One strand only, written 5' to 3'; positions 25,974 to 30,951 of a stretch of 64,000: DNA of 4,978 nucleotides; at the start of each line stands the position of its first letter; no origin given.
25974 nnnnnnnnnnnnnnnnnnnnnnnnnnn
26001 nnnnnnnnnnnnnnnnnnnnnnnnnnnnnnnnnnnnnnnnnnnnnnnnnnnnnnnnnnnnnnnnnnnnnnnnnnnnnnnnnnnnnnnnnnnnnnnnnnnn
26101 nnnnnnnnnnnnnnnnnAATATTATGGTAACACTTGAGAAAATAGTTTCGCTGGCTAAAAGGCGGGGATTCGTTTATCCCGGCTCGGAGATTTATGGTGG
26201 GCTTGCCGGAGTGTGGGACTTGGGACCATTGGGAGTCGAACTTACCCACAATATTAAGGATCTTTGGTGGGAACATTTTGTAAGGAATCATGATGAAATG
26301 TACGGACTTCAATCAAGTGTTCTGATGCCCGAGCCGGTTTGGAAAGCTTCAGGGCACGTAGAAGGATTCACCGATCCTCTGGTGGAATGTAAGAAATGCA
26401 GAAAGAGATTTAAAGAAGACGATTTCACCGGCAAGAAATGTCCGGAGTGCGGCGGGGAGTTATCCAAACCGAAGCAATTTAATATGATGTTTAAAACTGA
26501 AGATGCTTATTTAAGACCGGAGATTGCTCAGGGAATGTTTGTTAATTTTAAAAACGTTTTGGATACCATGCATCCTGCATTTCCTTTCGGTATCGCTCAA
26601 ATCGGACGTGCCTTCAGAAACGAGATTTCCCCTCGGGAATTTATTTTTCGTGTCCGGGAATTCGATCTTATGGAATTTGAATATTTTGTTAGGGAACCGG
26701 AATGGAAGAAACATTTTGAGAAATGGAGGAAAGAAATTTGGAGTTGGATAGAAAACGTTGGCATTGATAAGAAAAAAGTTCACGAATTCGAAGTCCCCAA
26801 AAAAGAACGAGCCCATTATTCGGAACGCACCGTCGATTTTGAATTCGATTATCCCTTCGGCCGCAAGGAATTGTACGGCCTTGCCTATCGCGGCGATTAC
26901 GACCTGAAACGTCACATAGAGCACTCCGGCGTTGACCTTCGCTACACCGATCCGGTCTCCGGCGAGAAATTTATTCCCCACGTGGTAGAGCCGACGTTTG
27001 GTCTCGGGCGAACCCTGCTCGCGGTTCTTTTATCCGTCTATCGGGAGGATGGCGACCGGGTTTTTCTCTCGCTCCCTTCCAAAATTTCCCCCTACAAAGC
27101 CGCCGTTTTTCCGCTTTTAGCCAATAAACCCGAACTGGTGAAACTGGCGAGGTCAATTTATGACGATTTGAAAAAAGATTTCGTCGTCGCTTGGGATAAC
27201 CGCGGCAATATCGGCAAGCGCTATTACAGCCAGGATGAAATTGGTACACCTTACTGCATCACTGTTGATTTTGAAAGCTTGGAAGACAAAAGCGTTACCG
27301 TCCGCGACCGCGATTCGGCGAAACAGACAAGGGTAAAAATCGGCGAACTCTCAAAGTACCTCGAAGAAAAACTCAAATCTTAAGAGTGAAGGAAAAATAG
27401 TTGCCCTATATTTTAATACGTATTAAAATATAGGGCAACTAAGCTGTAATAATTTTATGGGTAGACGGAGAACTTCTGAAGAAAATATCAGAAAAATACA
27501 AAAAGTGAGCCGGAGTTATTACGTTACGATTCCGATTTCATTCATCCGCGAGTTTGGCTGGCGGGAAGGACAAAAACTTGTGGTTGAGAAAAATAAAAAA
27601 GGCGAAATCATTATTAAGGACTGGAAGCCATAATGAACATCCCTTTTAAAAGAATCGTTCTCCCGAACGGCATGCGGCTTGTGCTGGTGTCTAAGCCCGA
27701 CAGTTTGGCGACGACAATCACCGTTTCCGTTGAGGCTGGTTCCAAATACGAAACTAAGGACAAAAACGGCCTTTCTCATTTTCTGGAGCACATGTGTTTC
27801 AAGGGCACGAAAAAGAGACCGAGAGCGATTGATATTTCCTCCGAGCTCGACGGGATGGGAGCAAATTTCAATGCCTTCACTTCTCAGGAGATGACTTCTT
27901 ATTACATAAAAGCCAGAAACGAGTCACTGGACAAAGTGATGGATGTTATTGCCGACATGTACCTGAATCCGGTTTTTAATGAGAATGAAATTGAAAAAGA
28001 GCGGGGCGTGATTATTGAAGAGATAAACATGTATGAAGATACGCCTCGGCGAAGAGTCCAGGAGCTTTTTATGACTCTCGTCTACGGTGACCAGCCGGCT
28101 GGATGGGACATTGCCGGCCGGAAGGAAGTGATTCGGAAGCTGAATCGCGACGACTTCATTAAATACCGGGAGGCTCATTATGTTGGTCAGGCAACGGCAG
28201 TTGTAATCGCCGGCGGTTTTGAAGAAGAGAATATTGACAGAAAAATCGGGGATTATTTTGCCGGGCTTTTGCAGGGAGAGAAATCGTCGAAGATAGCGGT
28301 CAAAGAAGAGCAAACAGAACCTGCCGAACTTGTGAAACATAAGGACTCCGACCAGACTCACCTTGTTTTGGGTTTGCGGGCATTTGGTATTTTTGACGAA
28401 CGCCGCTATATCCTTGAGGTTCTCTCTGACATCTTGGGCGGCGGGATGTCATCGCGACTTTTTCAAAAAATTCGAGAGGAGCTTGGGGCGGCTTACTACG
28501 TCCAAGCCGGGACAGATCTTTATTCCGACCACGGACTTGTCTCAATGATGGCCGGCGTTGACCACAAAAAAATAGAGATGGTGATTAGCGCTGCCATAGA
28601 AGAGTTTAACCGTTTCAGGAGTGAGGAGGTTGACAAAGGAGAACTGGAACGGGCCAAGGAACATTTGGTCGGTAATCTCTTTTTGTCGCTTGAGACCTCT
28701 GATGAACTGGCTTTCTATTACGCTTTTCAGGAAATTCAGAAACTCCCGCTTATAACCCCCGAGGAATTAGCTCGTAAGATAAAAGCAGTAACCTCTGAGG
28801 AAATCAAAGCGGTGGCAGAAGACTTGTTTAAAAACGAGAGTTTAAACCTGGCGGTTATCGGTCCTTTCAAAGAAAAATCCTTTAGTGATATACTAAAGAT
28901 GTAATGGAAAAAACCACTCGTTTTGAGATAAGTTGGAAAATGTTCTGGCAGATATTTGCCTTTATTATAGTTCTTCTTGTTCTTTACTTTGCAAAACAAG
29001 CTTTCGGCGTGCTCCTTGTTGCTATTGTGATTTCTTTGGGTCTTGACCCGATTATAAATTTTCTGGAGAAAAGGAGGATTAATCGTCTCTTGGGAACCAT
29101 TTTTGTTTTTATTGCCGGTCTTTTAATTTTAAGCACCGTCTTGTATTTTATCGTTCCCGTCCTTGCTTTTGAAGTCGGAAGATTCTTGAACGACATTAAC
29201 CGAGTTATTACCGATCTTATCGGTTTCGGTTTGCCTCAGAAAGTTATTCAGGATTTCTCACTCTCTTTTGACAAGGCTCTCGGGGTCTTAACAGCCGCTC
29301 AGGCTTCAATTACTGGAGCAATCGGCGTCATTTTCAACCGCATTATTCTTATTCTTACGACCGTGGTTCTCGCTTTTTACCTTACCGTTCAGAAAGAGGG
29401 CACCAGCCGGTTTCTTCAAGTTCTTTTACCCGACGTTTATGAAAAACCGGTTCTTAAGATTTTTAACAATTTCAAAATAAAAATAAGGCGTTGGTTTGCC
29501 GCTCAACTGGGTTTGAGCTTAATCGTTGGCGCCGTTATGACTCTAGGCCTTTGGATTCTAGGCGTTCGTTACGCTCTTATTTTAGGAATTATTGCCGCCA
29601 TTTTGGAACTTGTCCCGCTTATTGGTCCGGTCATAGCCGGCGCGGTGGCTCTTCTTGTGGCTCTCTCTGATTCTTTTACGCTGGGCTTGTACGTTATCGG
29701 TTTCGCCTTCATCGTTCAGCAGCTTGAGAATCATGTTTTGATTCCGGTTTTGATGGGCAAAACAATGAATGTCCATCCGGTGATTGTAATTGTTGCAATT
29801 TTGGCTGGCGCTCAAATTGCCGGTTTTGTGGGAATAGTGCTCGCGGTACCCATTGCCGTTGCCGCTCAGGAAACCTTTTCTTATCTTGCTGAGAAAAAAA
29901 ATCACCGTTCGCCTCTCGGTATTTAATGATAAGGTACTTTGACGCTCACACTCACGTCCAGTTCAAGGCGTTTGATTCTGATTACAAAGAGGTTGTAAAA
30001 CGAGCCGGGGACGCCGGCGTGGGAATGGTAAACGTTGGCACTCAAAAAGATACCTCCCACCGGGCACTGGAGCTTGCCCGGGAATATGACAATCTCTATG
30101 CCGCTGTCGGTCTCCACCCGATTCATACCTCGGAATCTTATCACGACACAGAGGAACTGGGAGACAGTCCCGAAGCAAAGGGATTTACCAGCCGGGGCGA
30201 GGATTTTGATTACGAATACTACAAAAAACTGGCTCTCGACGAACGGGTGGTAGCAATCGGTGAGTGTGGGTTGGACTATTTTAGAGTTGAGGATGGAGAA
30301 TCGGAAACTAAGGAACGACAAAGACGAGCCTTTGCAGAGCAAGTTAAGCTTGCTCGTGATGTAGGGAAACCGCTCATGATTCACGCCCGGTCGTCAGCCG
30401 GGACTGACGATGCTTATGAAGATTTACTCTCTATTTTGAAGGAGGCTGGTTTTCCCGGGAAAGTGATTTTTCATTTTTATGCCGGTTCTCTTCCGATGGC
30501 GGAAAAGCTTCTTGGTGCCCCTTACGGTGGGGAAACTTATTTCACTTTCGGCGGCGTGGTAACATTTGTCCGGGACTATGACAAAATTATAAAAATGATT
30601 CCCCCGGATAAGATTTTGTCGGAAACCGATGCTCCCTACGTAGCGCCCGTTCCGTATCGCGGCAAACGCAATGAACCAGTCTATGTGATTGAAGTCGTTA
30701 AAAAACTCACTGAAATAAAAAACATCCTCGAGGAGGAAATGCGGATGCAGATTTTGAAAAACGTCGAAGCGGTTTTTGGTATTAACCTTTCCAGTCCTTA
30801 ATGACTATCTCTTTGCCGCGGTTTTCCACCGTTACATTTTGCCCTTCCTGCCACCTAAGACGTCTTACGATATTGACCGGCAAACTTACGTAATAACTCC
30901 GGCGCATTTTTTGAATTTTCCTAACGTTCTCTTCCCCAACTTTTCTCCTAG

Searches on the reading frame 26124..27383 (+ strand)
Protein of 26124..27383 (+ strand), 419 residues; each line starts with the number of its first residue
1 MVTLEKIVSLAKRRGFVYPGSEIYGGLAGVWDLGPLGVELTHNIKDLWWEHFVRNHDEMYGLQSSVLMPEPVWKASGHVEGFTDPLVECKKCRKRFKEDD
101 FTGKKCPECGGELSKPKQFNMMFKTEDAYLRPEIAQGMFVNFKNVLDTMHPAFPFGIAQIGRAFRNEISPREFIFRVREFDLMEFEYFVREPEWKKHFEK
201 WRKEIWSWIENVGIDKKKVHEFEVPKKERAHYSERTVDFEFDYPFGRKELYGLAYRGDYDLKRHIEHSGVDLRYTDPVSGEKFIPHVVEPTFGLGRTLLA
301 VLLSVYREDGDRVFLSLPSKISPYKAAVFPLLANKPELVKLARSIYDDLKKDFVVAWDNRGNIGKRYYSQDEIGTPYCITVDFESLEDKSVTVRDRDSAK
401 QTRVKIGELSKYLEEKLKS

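Call 10: search_protein_families(library=pfam, proteins=[window:26124-27383:+], max_evalue=0.0001)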
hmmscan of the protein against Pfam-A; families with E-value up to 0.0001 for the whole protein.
window:26124-27383:+ (419 aa): 2 families
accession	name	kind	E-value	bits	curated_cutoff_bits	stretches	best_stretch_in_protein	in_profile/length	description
PF03129.25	HGTP_anticodon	-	1.1e-19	70.8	21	1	325-415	1-93/94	Anticodon binding domain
PF00587.30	tRNA-synt_2b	-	4.1e-11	43.7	29.3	1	126-302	9-176/179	tRNA synthetase class II core domain (G, H, P, S and T)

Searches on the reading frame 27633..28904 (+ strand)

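Call 10: search_protein_families(library=pfam, proteins=[window:27633-28904:+], max_evalue=0.0001)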
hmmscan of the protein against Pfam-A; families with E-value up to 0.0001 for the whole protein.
window:27633-28904:+ (423 aa): 2 families
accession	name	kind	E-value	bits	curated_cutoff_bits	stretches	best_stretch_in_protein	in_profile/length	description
PF00675.25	Peptidase_M16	-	5.9e-43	146.8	22.3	1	16-160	2-145/149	Insulinase (Peptidase family M16)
PF05193.26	Peptidase_M16_C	-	1.3e-37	129.9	23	1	169-344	1-180/181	Peptidase M16 inactive domain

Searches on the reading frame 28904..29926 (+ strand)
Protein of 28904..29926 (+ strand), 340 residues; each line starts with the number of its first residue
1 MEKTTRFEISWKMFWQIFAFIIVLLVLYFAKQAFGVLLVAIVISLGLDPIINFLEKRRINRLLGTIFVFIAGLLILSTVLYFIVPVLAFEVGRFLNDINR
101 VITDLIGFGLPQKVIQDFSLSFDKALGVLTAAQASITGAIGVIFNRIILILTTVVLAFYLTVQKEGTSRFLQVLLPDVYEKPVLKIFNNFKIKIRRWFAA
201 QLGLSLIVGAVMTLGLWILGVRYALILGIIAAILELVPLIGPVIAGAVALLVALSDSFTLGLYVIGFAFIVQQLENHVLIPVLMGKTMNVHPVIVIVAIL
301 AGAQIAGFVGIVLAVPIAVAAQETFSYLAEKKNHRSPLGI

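Call 10: search_protein_families(library=pfam, proteins=[window:28904-29926:+], max_evalue=0.0001)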
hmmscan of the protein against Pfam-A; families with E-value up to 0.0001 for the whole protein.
window:28904-29926:+ (340 aa): 1 family
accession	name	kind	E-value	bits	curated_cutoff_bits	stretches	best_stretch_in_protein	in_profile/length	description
PF01594.21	AI-2E_transport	-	2.3e-51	175.4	34.3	1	15-326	2-324/327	AI-2E family transporter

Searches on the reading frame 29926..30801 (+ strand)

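Call 10: search_protein_families(library=pfam, proteins=[window:29926-30801:+], max_evalue=0.0001)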
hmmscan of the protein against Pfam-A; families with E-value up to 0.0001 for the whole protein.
window:29926-30801:+ (291 aa): 1 family
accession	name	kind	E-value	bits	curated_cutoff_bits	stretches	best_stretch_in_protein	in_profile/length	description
PF01026.27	TatD_DNase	-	1.3e-70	238.1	27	1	5-285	1-253/253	TatD related DNase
